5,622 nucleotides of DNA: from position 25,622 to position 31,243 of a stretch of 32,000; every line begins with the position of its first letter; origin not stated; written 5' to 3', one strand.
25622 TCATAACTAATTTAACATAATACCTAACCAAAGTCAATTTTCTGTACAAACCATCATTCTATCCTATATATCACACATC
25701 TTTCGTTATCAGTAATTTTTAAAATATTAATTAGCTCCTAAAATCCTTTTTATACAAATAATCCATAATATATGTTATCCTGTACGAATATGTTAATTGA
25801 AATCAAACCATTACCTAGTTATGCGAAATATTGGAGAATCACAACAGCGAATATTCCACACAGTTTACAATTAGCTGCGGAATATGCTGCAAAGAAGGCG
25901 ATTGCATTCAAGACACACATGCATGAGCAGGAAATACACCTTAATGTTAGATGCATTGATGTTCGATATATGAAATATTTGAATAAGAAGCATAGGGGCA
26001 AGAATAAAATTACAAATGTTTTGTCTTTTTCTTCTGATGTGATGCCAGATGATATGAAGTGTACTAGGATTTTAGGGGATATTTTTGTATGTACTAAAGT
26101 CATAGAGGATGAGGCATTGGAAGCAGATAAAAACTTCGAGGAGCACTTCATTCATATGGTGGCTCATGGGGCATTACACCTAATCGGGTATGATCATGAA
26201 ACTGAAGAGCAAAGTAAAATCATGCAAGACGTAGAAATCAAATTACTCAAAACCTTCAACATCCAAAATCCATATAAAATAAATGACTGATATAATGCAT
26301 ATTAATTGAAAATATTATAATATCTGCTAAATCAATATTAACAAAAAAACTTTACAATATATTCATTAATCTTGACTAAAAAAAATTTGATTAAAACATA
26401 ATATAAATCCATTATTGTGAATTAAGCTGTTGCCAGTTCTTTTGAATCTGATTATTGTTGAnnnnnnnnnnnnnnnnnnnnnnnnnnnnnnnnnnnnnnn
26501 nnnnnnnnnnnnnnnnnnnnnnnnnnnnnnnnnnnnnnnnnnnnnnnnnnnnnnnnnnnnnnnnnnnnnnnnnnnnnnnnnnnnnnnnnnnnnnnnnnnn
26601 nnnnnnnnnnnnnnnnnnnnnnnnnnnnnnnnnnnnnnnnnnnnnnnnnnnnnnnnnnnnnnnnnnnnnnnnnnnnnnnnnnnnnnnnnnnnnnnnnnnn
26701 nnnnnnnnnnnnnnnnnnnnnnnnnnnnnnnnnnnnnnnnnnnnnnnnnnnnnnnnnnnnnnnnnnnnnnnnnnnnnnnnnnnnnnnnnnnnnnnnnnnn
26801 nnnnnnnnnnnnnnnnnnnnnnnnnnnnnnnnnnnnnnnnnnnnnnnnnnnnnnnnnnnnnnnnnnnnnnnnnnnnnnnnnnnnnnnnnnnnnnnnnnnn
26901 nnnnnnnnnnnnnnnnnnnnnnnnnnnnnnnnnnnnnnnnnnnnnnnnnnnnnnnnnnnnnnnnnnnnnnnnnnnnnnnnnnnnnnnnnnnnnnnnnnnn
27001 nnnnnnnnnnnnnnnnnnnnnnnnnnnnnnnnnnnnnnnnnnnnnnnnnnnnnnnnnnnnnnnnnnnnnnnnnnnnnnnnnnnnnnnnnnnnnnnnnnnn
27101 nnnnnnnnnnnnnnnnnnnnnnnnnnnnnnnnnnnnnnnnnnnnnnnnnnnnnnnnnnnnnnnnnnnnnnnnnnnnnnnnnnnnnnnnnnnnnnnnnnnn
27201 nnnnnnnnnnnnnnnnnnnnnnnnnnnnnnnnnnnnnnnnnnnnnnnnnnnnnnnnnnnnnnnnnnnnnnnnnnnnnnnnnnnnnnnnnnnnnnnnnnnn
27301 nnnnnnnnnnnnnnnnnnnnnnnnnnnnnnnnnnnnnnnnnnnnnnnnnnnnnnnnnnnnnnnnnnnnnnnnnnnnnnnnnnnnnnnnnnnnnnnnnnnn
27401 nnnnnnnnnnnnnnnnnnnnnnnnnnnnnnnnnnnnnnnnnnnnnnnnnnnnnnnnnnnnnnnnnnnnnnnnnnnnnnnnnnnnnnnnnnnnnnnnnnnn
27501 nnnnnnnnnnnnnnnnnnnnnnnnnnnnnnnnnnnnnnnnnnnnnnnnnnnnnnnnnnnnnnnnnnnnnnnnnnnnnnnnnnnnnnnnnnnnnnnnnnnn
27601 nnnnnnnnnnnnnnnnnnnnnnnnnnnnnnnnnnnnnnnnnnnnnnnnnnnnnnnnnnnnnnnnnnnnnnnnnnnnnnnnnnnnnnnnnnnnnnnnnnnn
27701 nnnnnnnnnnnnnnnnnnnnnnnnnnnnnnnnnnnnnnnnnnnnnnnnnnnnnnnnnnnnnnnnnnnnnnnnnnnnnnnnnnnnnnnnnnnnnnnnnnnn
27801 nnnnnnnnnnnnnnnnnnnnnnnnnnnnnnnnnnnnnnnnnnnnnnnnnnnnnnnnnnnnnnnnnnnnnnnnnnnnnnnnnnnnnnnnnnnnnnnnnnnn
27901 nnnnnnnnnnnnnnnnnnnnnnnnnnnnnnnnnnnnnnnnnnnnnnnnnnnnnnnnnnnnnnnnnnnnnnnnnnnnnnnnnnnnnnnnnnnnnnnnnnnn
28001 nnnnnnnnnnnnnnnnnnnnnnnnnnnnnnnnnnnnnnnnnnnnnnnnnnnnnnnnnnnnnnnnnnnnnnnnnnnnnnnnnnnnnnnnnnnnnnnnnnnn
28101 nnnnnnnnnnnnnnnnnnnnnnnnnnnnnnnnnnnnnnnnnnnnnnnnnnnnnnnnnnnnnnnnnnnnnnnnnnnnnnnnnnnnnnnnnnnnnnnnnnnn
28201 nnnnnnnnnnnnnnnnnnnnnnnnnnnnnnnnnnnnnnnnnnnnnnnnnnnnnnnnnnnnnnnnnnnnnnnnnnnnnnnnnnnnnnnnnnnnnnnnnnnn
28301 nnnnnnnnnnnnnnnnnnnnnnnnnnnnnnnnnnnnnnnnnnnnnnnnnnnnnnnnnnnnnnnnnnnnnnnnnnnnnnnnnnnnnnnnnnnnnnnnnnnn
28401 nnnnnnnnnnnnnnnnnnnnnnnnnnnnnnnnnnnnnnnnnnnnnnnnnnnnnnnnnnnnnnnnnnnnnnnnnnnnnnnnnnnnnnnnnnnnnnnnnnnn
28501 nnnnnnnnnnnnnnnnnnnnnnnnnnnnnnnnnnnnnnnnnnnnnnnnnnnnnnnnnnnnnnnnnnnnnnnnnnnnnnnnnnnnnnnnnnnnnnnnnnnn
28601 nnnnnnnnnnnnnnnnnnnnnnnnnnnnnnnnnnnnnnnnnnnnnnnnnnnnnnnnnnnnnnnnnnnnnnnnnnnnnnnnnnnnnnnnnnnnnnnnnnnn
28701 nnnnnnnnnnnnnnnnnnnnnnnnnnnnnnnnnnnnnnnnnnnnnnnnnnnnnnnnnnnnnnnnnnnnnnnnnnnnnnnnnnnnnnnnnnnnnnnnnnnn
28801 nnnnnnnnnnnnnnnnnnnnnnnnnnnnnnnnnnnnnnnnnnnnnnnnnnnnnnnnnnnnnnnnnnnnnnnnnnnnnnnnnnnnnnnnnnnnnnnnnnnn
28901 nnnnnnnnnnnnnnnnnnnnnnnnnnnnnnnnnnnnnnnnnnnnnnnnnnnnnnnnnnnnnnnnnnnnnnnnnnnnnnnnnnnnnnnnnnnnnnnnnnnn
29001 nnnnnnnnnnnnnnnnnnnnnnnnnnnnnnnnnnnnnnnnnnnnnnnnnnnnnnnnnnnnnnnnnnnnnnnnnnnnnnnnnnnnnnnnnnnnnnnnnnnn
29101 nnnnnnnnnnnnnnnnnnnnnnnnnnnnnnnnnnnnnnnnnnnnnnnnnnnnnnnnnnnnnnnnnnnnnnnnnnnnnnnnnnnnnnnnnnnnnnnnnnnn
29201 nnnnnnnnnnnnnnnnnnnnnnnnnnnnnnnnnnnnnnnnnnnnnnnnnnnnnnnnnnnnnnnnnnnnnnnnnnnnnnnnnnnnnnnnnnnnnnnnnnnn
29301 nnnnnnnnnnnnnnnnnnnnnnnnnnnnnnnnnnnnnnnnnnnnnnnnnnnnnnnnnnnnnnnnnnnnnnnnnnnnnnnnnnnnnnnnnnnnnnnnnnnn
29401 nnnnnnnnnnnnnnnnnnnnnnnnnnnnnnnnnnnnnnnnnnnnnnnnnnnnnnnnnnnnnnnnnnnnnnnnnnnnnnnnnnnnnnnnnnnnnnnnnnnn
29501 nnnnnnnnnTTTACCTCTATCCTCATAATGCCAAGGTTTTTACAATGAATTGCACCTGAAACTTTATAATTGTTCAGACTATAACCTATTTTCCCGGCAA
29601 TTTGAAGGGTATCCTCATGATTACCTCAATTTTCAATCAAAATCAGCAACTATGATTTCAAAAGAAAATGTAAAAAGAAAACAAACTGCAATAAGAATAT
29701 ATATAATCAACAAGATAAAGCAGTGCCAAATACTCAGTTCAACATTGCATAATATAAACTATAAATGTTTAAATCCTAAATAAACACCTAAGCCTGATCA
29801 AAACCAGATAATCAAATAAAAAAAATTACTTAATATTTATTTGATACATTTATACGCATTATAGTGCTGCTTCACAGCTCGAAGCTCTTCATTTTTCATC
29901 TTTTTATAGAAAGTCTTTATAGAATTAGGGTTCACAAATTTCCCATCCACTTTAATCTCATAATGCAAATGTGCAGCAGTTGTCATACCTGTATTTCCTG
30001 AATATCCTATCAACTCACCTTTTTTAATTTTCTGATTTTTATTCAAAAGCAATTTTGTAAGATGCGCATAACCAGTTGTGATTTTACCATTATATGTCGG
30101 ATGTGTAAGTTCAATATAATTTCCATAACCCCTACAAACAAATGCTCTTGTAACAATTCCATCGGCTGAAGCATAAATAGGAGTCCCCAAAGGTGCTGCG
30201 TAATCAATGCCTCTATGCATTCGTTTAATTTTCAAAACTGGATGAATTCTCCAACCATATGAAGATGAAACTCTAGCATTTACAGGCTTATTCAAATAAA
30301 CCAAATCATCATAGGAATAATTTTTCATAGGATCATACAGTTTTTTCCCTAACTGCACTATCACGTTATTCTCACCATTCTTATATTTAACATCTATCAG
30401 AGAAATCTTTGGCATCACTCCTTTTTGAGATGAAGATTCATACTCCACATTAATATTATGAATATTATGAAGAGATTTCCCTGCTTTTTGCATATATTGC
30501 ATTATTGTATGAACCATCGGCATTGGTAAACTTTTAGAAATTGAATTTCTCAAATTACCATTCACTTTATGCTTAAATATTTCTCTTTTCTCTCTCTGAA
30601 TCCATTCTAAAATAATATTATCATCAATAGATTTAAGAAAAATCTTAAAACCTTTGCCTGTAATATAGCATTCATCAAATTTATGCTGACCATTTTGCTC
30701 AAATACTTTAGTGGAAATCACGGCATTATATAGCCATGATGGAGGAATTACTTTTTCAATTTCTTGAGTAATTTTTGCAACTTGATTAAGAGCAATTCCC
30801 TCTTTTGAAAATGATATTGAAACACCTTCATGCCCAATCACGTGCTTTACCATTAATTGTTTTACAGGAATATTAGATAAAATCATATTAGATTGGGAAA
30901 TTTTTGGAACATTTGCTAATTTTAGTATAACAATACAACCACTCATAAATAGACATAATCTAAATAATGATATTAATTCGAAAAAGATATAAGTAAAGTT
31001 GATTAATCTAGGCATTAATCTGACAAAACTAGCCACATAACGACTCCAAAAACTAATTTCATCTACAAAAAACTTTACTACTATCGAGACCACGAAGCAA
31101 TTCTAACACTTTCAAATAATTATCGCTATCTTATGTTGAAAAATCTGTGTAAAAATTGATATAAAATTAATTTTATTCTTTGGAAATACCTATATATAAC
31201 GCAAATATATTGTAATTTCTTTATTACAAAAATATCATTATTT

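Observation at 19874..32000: Three-member paralog family sharing the MBL module but with different C-termini, interleaved with core genes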

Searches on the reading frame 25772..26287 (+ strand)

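Call 10: search_protein_families(library=pfam, proteins=[window:25772-26287:+], max_evalue=0.001)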
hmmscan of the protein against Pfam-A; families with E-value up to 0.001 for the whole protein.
window:25772-26287:+ (172 aa): 1 family
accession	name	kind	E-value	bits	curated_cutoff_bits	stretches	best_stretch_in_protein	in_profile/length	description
PF02130.23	YbeY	-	5.7e-31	107.5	25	1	41-161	16-128/129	Endoribonuclease YbeY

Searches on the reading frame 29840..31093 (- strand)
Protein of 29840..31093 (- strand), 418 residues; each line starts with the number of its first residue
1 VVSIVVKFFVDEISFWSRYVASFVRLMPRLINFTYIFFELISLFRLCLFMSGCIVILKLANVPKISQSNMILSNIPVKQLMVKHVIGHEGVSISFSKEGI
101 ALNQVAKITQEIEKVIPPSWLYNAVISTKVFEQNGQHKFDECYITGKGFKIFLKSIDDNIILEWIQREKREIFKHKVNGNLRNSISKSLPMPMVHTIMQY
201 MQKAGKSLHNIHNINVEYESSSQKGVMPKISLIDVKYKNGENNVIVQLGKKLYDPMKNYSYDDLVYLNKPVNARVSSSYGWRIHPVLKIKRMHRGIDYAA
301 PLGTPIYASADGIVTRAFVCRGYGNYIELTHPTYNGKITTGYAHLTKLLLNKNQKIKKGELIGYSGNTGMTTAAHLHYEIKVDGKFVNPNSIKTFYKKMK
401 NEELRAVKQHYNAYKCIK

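Call 10: search_protein_families(library=pfam, proteins=[window:29840-31093:-], max_evalue=0.001)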
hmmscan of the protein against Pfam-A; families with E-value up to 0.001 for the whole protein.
window:29840-31093:- (418 aa): 1 family
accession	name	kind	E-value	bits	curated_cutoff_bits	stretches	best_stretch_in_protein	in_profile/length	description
PF01551.29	Peptidase_M23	-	3.7e-29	101.2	28.7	1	291-389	1-96/96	Peptidase family M23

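Call 89: search_protein_families(library=ncbifam, proteins=[window:29840-31093:-], max_evalue=0.001)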
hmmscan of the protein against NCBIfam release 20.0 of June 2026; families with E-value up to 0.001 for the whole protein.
window:29840-31093:- (418 aa): 13 families
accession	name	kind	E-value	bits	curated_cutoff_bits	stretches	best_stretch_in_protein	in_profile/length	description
NF053824.1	PdgNdpepShyC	equivalog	2.8e-28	99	700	1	266-394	267-394/429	peptidoglycan DD-endopeptidase ShyC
NF008652.0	PRK11649.1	equivalog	6.4e-26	91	341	1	271-394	290-411/439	murein DD-endopeptidase MepM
NF053825.1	PdgNdpepShyA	equivalog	1.2e-25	90.1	700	1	269-391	269-391/425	peptidoglycan DD-endopeptidase ShyA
NF052530.1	Heli_ShapePgp3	exception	4e-21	75.3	300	1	193-390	70-261/270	peptidoglycan metallopeptidase Pgp3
NF052336.1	PdgHdaseHSB100310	equivalog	9.5e-17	61.3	500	1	269-387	37-148/316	peptidoglycan hydrolase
NF008123.1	PRK10871.1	equivalog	6.9e-14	52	311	1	294-389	266-358/365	murein hydrolase activator NlpD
NF040883.1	amid_act_ActS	equivalog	1.2e-13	50.9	375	1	293-389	136-229/242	amidase activator ActS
NF041208.1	celldiv_DipM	equivalog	3.7e-12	46.2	740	1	260-390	291-414/419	cell division endopeptidase DipM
NF050804.1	CellDivDipMCaul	equivalog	4.2e-11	42.4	900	1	293-381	528-614/634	cell division endopeptidase DipM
NF053738.1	S2SprSpoIIQBc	equivalog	5.3e-11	42.6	250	1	295-391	124-221/232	stage II sporulation protein SpoIIQ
NF052529.1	PG_M23_Pgp6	exception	1.8e-09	36.8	600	1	224-391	264-430/452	peptidoglycan metallopeptidase Pgp6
NF008644.1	PRK11637.1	equivalog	6.6e-08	31.9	270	1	270-390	267-380/385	murein hydrolase activator EnvC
NF004799.0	PRK06148.1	subfamily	7.3e-07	27.5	1128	1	290-385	438-542/1015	hypothetical protein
